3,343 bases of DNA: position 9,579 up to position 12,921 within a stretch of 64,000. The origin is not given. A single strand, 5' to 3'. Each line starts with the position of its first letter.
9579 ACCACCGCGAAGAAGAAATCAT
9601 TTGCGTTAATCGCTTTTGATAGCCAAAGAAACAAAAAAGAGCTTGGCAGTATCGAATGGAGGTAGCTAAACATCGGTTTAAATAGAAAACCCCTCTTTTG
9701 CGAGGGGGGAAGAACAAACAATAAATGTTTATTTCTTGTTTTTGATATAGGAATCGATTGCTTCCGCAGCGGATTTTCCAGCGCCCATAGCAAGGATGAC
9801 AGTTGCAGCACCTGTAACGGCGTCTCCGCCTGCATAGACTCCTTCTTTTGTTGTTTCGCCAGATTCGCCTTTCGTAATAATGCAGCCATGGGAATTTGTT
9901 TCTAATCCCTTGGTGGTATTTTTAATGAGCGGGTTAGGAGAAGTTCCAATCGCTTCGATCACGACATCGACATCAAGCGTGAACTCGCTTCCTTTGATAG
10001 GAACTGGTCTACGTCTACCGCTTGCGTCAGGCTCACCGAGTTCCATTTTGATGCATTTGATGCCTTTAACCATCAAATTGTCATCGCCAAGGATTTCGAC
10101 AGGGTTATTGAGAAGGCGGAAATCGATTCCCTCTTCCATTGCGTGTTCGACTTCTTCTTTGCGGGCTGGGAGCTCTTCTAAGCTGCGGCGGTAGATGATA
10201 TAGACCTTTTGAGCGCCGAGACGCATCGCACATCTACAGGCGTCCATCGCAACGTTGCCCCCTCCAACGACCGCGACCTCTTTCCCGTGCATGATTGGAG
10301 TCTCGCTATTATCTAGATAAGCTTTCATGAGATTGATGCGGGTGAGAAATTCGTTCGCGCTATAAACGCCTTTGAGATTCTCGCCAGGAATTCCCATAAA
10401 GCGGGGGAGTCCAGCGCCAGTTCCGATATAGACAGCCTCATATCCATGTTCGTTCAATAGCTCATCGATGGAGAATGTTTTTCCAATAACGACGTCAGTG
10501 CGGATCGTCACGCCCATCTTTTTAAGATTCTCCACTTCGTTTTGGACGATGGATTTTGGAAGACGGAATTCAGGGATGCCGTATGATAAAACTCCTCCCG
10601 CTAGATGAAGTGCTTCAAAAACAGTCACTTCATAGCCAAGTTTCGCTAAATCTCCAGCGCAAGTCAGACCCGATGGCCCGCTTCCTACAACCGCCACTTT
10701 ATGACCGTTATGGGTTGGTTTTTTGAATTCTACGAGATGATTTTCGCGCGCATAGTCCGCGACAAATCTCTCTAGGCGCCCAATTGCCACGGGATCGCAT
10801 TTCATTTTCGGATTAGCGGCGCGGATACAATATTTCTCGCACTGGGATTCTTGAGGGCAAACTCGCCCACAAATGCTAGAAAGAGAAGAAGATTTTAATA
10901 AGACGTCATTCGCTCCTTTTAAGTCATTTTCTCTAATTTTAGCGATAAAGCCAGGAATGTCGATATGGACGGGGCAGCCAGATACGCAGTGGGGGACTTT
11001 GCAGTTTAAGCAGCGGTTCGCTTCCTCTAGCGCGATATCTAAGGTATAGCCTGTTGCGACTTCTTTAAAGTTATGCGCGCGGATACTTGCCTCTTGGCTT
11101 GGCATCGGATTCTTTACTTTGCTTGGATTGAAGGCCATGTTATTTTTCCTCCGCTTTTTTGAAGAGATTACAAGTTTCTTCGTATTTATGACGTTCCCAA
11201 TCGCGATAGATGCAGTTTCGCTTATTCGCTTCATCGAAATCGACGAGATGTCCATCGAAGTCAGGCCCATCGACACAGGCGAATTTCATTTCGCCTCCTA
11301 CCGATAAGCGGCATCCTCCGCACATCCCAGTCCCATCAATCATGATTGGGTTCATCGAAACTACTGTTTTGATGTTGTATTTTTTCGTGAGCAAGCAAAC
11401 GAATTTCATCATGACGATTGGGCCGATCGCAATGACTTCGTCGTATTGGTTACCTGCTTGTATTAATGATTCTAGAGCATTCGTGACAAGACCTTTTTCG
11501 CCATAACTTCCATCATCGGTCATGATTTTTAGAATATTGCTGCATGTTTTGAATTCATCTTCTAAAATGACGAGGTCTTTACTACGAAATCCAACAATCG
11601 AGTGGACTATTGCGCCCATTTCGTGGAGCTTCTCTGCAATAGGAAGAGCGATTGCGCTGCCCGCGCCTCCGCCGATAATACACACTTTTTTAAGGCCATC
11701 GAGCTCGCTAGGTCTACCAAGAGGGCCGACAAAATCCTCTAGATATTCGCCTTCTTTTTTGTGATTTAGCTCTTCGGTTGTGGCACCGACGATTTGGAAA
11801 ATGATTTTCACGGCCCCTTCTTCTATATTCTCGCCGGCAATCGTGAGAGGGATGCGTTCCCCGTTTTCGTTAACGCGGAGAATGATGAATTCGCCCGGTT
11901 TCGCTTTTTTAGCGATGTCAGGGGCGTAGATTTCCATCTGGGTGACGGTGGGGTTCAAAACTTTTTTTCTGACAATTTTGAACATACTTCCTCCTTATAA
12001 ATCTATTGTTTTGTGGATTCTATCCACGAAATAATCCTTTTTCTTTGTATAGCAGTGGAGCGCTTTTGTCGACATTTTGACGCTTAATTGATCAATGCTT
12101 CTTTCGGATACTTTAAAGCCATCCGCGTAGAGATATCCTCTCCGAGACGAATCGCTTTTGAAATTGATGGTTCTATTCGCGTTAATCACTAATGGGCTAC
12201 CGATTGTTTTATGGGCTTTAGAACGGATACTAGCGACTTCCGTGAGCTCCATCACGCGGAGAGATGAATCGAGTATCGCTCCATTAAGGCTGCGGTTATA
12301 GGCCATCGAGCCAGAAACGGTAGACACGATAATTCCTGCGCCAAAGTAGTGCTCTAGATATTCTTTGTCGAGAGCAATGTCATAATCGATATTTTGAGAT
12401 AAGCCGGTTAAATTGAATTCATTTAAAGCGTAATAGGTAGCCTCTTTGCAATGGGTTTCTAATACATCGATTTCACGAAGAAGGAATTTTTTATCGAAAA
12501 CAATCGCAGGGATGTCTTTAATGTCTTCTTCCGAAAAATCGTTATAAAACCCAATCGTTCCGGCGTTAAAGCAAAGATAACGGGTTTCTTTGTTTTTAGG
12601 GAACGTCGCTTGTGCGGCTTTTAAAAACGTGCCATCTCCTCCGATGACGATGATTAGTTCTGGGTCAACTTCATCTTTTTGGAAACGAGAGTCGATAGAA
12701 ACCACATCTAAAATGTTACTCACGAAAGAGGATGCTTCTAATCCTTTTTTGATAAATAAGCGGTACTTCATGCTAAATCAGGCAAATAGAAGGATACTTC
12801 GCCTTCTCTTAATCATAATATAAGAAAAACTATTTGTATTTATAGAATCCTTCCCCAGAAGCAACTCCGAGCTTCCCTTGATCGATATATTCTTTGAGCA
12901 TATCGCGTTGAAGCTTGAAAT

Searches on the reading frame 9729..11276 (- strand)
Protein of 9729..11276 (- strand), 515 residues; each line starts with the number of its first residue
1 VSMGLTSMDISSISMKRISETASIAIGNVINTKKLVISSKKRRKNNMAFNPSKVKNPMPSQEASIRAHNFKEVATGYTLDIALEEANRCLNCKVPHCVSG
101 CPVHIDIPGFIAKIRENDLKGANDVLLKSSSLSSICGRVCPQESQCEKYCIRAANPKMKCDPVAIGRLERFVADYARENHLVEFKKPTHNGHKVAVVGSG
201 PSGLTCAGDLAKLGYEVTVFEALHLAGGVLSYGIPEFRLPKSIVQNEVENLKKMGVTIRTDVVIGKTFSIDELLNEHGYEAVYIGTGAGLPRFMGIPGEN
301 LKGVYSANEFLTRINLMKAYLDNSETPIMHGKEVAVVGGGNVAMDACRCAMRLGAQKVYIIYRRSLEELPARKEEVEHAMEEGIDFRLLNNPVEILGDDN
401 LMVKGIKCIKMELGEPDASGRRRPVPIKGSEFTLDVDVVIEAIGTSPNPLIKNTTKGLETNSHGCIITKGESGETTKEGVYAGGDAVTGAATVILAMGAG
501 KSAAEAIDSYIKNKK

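Call 5: search_protein_families(library=pfam, proteins=[window:9729-11276:-], max_evalue=0.1)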
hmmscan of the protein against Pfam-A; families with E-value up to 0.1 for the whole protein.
window:9729-11276:- (515 aa): 21 families
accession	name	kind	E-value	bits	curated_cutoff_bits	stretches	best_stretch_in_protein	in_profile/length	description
PF14691.11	Fer4_20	-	4.7e-40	136.4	25.8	1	66-180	1-112/113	Dihydroprymidine dehydrogenase domain II, 4Fe-4S cluster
PF07992.20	Pyr_redox_2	-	1.3e-33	117.2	26.1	1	193-500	2-291/291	Pyridine nucleotide-disulphide oxidoreductase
PF00070.33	Pyr_redox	-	1.1e-13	51.9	22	2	193-224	1-32/82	Pyridine nucleotide-disulphide oxidoreductase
PF13738.12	Pyr_redox_3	-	1.9e-09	37.7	30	1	318-483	151-304/305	Pyridine nucleotide-disulphide oxidoreductase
PF13450.12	NAD_binding_8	-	1.3e-07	32.2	21.9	1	196-232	1-38/68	NAD(P)-binding Rossmann-like domain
PF12831.13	FAD_oxidored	-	2.1e-05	24.4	27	1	194-234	2-42/416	FAD dependent oxidoreductase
PF01946.23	Thi4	-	2.4e-05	24.2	26.2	1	193-256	19-82/235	Thi4 family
PF01262.27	AlaDh_PNT_C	-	2.7e-05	24.1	23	1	306-379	4-70/214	Alanine dehydrogenase/PNT, C-terminal domain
PF01266.30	DAO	-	0.00016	21.8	27.9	1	193-226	1-35/353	FAD dependent oxidoreductase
PF13241.12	NAD_binding_7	-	0.00055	20.9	22.1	0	329-365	5-40/104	Putative NAD(P)-binding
PF03486.20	HI0933_like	-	0.001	19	50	1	193-224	2-33/244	HI0933-like protein Rossmann domain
PF01494.25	FAD_binding_3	-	0.0037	17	22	1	193-222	3-32/349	FAD binding domain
PF03807.23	F420_oxidored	-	0.004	18.2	21.6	0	334-378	2-46/94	NADP oxidoreductase coenzyme F420-dependent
PF00208.27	ELFV_dehydrog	-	0.0044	17.2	23.4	0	319-358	20-59/241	Glutamate/Leucine/Phenylalanine/Valine dehydrogenase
PF02826.25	2-Hacid_dh_C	-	0.0053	16.6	25.1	0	329-375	34-84/178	D-isomer specific 2-hydroxyacid dehydrogenase, NAD binding domain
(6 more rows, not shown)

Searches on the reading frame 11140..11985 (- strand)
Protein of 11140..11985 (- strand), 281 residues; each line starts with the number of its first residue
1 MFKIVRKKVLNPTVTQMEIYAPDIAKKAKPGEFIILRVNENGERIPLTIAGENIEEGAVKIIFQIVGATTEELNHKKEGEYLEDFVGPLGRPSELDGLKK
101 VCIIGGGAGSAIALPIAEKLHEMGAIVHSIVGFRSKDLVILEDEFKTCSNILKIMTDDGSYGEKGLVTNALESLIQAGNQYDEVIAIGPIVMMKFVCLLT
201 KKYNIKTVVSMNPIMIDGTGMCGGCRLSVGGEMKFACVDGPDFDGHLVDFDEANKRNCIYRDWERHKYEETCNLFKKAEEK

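Call 5: search_protein_families(library=pfam, proteins=[window:11140-11985:-], max_evalue=0.1)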
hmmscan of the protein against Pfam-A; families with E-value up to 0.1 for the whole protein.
window:11140-11985:- (281 aa): 2 families
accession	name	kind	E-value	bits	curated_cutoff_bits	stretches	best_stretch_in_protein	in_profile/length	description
PF10418.14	DHODB_Fe-S_bind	-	1.7e-12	47.3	23.9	1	212-248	1-40/41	Iron-sulfur cluster binding domain of dihydroorotate dehydrogenase B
PF00091.31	Tubulin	-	0.067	13.9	33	0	104-135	118-151/190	Tubulin/FtsZ family, GTPase domain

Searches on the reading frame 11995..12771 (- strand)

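Call 5: search_protein_families(library=pfam, proteins=[window:11995-12771:-], max_evalue=0.1)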
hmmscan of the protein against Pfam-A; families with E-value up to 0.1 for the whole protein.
window:11995-12771:- (258 aa): 3 families
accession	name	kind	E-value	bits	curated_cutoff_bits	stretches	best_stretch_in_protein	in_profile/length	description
PF01513.26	NAD_kinase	-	3.7e-08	34.2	25.5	1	34-87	70-121/130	ATP-NAD kinase N-terminal domain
PF20143.4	NAD_kinase_C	-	5.7e-07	29.8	23.7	1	129-236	16-119/126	ATP-NAD kinase C-terminal domain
PF00781.29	DAGK_cat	-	0.018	15.1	23.6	1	36-72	55-91/125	Diacylglycerol kinase catalytic domain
